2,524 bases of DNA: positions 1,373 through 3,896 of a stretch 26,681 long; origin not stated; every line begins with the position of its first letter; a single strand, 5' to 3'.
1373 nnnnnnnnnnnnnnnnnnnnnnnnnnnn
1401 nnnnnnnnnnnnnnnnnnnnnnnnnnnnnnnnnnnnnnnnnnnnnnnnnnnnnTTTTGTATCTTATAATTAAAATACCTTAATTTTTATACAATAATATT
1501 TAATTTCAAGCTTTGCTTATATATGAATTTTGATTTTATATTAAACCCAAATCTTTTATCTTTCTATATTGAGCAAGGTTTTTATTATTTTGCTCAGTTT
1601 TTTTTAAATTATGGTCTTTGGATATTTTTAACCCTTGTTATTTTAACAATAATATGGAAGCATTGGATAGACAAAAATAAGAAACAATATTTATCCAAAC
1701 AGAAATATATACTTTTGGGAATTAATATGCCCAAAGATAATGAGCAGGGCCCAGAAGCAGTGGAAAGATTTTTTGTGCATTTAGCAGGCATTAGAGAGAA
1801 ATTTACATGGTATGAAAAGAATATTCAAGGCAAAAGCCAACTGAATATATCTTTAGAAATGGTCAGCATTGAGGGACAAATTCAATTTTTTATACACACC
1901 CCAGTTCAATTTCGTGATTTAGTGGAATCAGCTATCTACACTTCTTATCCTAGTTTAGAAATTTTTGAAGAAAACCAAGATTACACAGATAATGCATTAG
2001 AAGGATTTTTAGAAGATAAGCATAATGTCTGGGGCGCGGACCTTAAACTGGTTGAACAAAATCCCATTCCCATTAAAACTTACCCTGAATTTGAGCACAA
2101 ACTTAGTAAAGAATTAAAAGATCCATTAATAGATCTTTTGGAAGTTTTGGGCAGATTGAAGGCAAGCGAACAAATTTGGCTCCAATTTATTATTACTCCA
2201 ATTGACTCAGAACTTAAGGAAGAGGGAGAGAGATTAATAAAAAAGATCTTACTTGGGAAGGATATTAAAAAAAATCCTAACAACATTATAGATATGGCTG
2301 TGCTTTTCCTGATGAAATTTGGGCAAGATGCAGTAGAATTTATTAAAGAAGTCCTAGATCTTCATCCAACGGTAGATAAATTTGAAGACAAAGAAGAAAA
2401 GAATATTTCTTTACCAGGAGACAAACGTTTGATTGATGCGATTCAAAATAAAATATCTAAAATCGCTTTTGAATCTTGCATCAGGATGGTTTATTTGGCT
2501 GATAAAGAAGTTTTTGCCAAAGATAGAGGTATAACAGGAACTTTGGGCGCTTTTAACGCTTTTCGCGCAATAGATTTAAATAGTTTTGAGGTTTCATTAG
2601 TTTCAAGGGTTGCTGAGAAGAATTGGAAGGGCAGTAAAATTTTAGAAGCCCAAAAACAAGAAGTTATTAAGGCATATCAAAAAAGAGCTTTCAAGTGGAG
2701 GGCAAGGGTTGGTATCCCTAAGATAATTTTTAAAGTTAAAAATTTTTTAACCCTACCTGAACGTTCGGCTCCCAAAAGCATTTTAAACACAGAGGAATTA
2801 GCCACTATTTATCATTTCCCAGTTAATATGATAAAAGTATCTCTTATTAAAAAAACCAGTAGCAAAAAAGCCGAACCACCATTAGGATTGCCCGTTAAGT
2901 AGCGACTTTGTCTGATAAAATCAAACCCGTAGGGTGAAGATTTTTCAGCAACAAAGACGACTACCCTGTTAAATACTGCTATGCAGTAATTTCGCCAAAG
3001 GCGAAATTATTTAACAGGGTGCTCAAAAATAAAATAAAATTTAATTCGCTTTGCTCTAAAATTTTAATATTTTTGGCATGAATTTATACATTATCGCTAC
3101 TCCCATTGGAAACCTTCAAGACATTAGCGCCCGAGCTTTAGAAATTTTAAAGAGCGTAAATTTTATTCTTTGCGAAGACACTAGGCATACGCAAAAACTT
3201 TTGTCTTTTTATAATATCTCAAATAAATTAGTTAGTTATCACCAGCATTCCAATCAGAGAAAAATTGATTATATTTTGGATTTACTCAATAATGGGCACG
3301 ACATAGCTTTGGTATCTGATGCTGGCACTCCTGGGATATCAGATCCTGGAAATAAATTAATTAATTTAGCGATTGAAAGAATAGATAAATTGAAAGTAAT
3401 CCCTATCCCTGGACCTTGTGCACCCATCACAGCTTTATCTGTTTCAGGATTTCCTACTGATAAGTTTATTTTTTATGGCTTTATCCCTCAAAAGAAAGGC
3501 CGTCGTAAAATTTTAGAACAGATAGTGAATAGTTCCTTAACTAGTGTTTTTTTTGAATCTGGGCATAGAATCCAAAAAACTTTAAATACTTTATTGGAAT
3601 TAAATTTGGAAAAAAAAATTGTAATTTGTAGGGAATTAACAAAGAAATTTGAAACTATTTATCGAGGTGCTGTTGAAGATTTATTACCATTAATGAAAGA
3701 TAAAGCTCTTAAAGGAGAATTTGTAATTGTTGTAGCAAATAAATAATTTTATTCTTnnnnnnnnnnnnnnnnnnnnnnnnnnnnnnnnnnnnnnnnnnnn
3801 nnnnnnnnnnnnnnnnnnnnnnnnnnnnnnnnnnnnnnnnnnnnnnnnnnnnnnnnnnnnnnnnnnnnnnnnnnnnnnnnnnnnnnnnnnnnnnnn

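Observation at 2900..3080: A copy outside the ribosomal operon matches the rplP-rpmC copy from the upstream stop codon through the downstream start codon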

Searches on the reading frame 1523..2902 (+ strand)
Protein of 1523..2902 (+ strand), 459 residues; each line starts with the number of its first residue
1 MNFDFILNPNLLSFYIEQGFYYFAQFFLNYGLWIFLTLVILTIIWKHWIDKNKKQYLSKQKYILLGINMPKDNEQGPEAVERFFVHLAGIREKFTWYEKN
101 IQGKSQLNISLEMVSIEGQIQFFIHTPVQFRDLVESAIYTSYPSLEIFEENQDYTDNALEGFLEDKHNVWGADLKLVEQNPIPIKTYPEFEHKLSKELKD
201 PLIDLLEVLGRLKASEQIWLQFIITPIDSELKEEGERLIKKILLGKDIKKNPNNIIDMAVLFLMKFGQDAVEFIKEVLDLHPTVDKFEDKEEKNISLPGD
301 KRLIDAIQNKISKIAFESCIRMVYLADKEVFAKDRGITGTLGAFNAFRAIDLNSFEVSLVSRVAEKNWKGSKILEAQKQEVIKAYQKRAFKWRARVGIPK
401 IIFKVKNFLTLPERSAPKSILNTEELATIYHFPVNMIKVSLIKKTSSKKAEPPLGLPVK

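Call 10: search_protein_families(library=pfam, proteins=[window:1523-2902:+])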
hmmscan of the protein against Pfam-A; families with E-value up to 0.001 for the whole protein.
window:1523-2902:+ (459 aa): 0 families

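Call 27: find_encoding_contigs(protein=window:1523-2902:+, flank=10000, max_places=6)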
Protein window:1523-2902:+ (459 aa): 14 contigs read that carry it; 6 places shown.
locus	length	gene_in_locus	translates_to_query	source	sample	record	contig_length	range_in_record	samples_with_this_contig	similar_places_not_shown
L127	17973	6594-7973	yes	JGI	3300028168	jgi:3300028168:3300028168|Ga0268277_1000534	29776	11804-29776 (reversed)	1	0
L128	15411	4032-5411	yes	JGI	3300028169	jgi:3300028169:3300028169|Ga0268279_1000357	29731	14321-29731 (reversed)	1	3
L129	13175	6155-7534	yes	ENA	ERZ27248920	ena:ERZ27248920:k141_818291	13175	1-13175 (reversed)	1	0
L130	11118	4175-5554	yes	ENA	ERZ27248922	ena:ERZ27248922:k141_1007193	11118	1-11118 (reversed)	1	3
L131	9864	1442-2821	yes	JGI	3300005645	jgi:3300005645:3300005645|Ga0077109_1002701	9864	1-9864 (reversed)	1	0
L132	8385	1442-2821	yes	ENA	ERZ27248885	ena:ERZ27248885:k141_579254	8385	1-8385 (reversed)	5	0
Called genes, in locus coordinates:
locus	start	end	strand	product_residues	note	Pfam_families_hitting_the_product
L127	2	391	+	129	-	?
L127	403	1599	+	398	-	PF00155:Aminotran_1_2 (weak), PF00266:Aminotran_5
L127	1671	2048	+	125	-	PF01592:NifU_N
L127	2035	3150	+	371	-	PF00733:Asn_synthase (weak), PF00764:Arginosuc_synth (faint), PF02540:NAD_synthase (weak), PF03054:tRNA_Me_trans, PF06508:QueC (weak), PF24167:DUF7411 (weak), PF20259:tRNA_Me_trans_M, PF20258:tRNA_Me_trans_C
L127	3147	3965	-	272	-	PF14023:Bestrophin-like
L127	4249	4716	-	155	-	PF00383:dCMP_cyt_deam_1, PF14437:MafB19-deam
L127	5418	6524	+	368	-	PF00226:DnaJ, PF01556:DnaJ_C, PF27659:CHP02642 (weak), PF00684:DnaJ_CXXCXGXG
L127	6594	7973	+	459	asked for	PF26449:DUF8128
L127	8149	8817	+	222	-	PF00590:TP_methylase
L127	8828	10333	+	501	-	PF00133:tRNA-synt_1, PF01406:tRNA-synt_1e, PF09334:tRNA-synt_1g, PF00133:tRNA-synt_1, PF08264:Anticodon_1, PF19303:Anticodon_3 (weak)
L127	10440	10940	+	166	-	PF02674:Colicin_V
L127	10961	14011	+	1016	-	PF03477:ATP-cone, PF13597:NRDD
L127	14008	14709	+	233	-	PF04055:Radical_SAM, PF13353:Fer4_12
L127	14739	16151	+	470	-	PF10459:Peptidase_S46 (faint), PF00089:Trypsin, PF13365:Trypsin_2, PF13180:PDZ_2, PF04495:GRASP55_65 (faint), PF17820:PDZ_6, PF00595:PDZ (weak)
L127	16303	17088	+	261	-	-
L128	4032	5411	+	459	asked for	PF26449:DUF8128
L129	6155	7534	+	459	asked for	PF26449:DUF8128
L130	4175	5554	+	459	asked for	PF26449:DUF8128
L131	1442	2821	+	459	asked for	PF26449:DUF8128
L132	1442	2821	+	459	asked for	PF26449:DUF8128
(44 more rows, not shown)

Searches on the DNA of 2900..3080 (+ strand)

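Call 80: search_dna_similar(query=window:2900-3080:+, collection=plasmids, mode=distant, max_evalue=0.01, max_rows=10)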
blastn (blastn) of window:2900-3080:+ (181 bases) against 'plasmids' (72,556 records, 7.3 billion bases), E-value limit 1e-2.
No match.

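Call 81: search_dna_similar(query=window:2900-3080:+, collection=phages, mode=distant, max_evalue=0.01, max_rows=10)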
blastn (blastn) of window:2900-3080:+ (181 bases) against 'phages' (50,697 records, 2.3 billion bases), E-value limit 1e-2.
No match.

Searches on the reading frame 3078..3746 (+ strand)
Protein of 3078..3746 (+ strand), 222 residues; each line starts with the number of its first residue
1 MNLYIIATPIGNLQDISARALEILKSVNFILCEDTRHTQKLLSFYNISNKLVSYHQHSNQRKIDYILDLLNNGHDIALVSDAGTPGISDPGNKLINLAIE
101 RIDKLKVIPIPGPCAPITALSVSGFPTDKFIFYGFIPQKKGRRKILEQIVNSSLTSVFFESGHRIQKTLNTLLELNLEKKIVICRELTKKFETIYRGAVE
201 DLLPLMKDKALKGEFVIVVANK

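Call 10: search_protein_families(library=pfam, proteins=[window:3078-3746:+])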
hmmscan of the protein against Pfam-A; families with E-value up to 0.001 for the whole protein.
window:3078-3746:+ (222 aa): 1 family
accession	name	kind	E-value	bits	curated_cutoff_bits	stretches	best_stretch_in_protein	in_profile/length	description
PF00590.25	TP_methylase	-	1.3e-29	104.1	27.8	1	3-202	2-211/212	Tetrapyrrole (Corrin/Porphyrin) Methylases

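Call 37: find_homologous_proteins(query=window:3078-3746:+, max_evalue=1e-30)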
Query window:3078-3746:+ (222 aa): 7987 proteins with E <= 1e-30 among 8000 candidates; the best 120 are listed.
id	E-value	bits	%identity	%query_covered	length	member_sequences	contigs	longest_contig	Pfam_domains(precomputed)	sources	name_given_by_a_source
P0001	1.3e-140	484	100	100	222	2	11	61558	PF00590.26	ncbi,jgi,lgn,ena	-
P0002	6.5e-129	446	92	100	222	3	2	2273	PF00590.26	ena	-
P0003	2.7e-124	431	87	100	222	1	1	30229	PF00590.26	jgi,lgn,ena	-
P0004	1.0e-123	429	87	100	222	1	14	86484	PF00590.26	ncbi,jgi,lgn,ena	-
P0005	1.8e-123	428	87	100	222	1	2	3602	PF00590.26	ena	-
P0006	2.8e-123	427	88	100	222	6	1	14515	PF00590.26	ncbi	-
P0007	8.9e-123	426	87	100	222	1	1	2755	PF00590.26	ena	-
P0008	2.5e-122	424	87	100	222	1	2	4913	PF00590.26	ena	-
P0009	3.8e-122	424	87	100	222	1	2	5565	PF00590.26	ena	-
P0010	4.0e-122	424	87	100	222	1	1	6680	PF00590.26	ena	-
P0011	7.7e-122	423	86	100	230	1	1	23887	PF00590.26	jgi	-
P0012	1.1e-121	422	86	100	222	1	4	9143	PF00590.26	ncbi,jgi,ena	-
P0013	1.2e-121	422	86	100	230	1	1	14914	PF00590.26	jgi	-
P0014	9.5e-121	419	86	100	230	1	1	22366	PF00590.26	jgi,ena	-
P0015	1.1e-120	419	84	100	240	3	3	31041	PF00590.26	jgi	-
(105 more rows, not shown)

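Call 38: find_encoding_contigs(protein=P0004, flank=10000, max_places=2)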
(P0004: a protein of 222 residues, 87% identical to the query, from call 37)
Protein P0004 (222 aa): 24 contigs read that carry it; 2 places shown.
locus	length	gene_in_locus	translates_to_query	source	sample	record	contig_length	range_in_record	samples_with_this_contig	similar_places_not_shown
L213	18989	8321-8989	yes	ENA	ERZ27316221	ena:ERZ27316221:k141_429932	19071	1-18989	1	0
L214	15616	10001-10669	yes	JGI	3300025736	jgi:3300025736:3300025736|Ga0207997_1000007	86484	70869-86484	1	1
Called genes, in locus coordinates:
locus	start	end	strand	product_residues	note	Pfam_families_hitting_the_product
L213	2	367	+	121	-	?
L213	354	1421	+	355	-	PF00764:Arginosuc_synth (weak), PF01171:ATP_bind_3 (weak), PF02540:NAD_synthase (weak), PF03054:tRNA_Me_trans, PF06508:QueC (weak), PF24167:DUF7411 (weak), PF20259:tRNA_Me_trans_M, PF20258:tRNA_Me_trans_C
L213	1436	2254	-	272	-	PF14023:Bestrophin-like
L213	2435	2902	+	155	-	-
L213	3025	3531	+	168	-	PF04229:GrpB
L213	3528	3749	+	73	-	-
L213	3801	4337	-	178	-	PF00293:NUDIX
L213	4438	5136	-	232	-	PF00961:LAGLIDADG_1 (faint), PF14528:LAGLIDADG_3 (faint)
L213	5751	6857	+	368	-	PF00226:DnaJ, PF01556:DnaJ_C, PF27659:CHP02642 (faint), PF00684:DnaJ_CXXCXGXG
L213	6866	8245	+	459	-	PF26449:DUF8128 (weak)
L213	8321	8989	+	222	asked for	PF00590:TP_methylase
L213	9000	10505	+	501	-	PF00133:tRNA-synt_1, PF01406:tRNA-synt_1e, PF09334:tRNA-synt_1g, PF00133:tRNA-synt_1, PF08264:Anticodon_1, PF19303:Anticodon_3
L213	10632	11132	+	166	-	PF02674:Colicin_V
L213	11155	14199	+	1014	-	PF03477:ATP-cone, PF13597:NRDD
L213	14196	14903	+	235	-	PF13353:Fer4_12, PF04055:Radical_SAM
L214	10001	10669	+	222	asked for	PF00590:TP_methylase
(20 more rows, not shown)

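Call 39: find_encoding_contigs(protein=P0003, flank=10000, max_places=2)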
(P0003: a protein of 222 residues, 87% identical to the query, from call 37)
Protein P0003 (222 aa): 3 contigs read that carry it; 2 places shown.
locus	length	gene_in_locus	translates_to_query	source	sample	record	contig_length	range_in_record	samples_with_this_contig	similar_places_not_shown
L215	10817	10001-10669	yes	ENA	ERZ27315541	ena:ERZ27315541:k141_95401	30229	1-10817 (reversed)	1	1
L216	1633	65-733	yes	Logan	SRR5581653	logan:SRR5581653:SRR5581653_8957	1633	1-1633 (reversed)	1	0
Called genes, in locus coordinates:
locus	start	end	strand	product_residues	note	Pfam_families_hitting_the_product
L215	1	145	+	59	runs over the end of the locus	-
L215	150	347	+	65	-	-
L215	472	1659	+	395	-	PF00266:Aminotran_5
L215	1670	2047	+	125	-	PF01592:NifU_N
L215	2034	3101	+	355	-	PF00764:Arginosuc_synth (weak), PF01171:ATP_bind_3 (weak), PF02540:NAD_synthase (weak), PF03054:tRNA_Me_trans, PF06508:QueC (weak), PF24167:DUF7411 (weak), PF20259:tRNA_Me_trans_M, PF20258:tRNA_Me_trans_C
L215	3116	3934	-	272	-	PF14023:Bestrophin-like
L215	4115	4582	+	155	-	-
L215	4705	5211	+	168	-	PF04229:GrpB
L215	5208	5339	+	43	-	-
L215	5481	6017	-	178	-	PF00293:NUDIX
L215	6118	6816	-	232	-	PF00961:LAGLIDADG_1 (faint), PF14528:LAGLIDADG_3 (faint)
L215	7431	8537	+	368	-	PF00226:DnaJ, PF01556:DnaJ_C, PF27659:CHP02642 (faint), PF00684:DnaJ_CXXCXGXG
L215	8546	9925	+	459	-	PF26449:DUF8128 (weak)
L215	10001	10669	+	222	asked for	PF00590:TP_methylase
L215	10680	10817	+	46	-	?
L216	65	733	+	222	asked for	PF00590:TP_methylase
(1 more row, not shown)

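Call 40: find_encoding_contigs(protein=P0002, flank=3000, max_places=2)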
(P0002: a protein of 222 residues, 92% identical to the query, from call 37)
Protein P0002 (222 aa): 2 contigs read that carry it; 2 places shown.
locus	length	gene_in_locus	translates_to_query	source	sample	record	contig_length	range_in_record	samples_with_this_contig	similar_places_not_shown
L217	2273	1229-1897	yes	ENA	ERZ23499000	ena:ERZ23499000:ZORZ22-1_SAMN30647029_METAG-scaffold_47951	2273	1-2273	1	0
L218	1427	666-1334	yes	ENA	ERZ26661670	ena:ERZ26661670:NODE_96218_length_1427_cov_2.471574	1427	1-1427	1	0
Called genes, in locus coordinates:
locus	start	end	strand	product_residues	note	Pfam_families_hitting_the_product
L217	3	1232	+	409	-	?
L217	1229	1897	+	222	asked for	PF00590:TP_methylase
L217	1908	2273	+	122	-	?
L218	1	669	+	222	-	?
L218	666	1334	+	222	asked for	PF00590:TP_methylase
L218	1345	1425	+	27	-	?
